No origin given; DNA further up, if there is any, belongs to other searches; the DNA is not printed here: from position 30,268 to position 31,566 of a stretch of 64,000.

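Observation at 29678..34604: Compact sphingoid- or capnoid-type lipid biosynthesis operon with a PAP2_3 head-group enzyme and a CPBP protease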

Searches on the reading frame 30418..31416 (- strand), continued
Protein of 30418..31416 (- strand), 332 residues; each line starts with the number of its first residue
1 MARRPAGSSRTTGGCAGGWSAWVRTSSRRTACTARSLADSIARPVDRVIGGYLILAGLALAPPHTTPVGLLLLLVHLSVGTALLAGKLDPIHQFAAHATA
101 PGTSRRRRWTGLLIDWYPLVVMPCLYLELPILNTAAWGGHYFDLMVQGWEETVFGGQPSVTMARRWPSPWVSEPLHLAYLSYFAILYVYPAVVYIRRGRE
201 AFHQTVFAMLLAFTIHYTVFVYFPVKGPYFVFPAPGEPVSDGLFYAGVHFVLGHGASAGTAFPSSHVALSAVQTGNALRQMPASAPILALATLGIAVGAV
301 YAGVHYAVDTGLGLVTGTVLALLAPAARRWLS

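Call 82: fold_search(model_id=the predicted structure, library=pdb)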
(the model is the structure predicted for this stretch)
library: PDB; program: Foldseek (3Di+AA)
matches with E <= 10: 317; with E <= 0.001: 2
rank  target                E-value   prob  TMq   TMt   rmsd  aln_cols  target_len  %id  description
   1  9ivc_A                2.6e-04  1.00  0.50  0.44  10.1       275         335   16  Cryo-EM structure of AbA-bound Aur1-Kei1 complex (released 2025-06-18)
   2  9vj4_A                2.7e-04  1.00  0.57  0.59   6.3       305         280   14  Structure of a membrane-bound inositol phosphorylceramide synthase and ceramide complex (released 2026-03-11)
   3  5jki                  3.3e-02  1.00  0.40  0.56   8.2       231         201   17  Crystal structure of the first transmembrane PAP2 type phosphatidylglycerolphosphate phosphatase from Bacillus subtilis (released 2017-02-22)
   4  6ebu                  5.1e-02  1.00  0.43  0.72   3.4       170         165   18  Crystal structure of Aquifex aeolicus LpxE (released 2019-06-26)
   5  8bm3_A                6.1e-02  0.66  0.22  0.27  17.6       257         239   16  H207A mutant of E. coli PgpB, a PAP2 type phosphatidyl glycerol phosphate and C55-PP phosphatase, in complex with farn (released 2023-11-22)
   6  4usz                  9.0e-02  0.80  0.28  0.21  17.1       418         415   11  Crystal structure of the first bacterial vanadium dependant iodoperoxidase (released 2014-10-08)
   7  4cit                  1.1e-01  0.82  0.30  0.23  16.7       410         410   12  Crystal structure of the first bacterial vanadium dependant iodoperoxidase (released 2014-10-08)
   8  8cxl_B                1.4e-01  0.98  0.32  0.22   9.9       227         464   12  Structure of NapH3, a vanadium-dependent haloperoxidase homolog catalyzing the stereospecific alpha-hydroxyketone rear (released 2022-08-31)
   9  5jwy                  1.4e-01  0.89  0.31  0.34  14.7       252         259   17  Structure of lipid phosphate phosphatase PgpB complex with PE (released 2016-07-20)
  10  8cxl_A                1.6e-01  0.98  0.33  0.22   9.5       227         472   13  Structure of NapH3, a vanadium-dependent haloperoxidase homolog catalyzing the stereospecific alpha-hydroxyketone rear (released 2022-08-31)
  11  7f17_B                2.2e-01  0.84  0.29  0.38  19.2       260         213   14  Crystal Structure of acid phosphatase (released 2021-10-27)
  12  2a96_A                2.5e-01  0.96  0.33  0.42   8.4       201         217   16  Crystal structure of phosphate tethered PhoN of S. typhimurium (released 2006-05-23)
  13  8ijq_A                2.8e-01  0.91  0.36  0.39  10.8       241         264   14  The cryo-EM structure of human sphingomyelin synthase-related protein in complex with ceramide (released 2024-02-28)
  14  3ob6_B                3.3e-01  0.08  0.14  0.11  23.7       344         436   14  Structure of AdiC(N101A) in the open-to-out Arg+ bound conformation (released 2011-03-16)
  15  4px7                  4.4e-01  0.33  0.24  0.27  18.2       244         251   22  Crystal structure of lipid phosphatase E. coli PgpB (released 2014-05-28)
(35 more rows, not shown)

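Call 83: search_solved_structures(query=A4, max_evalue=10, show_alignments=3)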
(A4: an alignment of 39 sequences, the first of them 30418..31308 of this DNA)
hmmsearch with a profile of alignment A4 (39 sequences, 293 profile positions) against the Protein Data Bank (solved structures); distinct sequences matched with E-value up to 10: 8.
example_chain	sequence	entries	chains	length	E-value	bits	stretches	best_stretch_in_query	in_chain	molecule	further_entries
9vj3_A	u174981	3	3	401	5.4e-06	29.1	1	219-282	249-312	Inositol phosphorylceramide synthase catalytic subunit AUR1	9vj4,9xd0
9ivc_A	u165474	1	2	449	6.9e-06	28.7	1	219-282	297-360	Inositol phosphorylceramide synthase catalytic subunit AUR1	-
6ebu_A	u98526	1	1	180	0.00033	23.2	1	220-285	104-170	LpxE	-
5jki_A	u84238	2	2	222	0.0012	21.3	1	237-290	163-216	Putative lipid phosphate phosphatase YodM | Phosphatidylglycerophosphatase B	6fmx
1d2t_A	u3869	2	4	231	0.49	12.8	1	216-284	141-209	ACID PHOSPHATASE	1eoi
9jq0_A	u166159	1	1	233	1.1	11.6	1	216-284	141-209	Acid phosphatase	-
5jwy_A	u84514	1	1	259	6.7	9.1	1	217-289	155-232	Phosphatidylglycerophosphatase B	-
4px7_A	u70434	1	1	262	6.8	9.1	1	217-289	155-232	Phosphatidylglycerophosphatase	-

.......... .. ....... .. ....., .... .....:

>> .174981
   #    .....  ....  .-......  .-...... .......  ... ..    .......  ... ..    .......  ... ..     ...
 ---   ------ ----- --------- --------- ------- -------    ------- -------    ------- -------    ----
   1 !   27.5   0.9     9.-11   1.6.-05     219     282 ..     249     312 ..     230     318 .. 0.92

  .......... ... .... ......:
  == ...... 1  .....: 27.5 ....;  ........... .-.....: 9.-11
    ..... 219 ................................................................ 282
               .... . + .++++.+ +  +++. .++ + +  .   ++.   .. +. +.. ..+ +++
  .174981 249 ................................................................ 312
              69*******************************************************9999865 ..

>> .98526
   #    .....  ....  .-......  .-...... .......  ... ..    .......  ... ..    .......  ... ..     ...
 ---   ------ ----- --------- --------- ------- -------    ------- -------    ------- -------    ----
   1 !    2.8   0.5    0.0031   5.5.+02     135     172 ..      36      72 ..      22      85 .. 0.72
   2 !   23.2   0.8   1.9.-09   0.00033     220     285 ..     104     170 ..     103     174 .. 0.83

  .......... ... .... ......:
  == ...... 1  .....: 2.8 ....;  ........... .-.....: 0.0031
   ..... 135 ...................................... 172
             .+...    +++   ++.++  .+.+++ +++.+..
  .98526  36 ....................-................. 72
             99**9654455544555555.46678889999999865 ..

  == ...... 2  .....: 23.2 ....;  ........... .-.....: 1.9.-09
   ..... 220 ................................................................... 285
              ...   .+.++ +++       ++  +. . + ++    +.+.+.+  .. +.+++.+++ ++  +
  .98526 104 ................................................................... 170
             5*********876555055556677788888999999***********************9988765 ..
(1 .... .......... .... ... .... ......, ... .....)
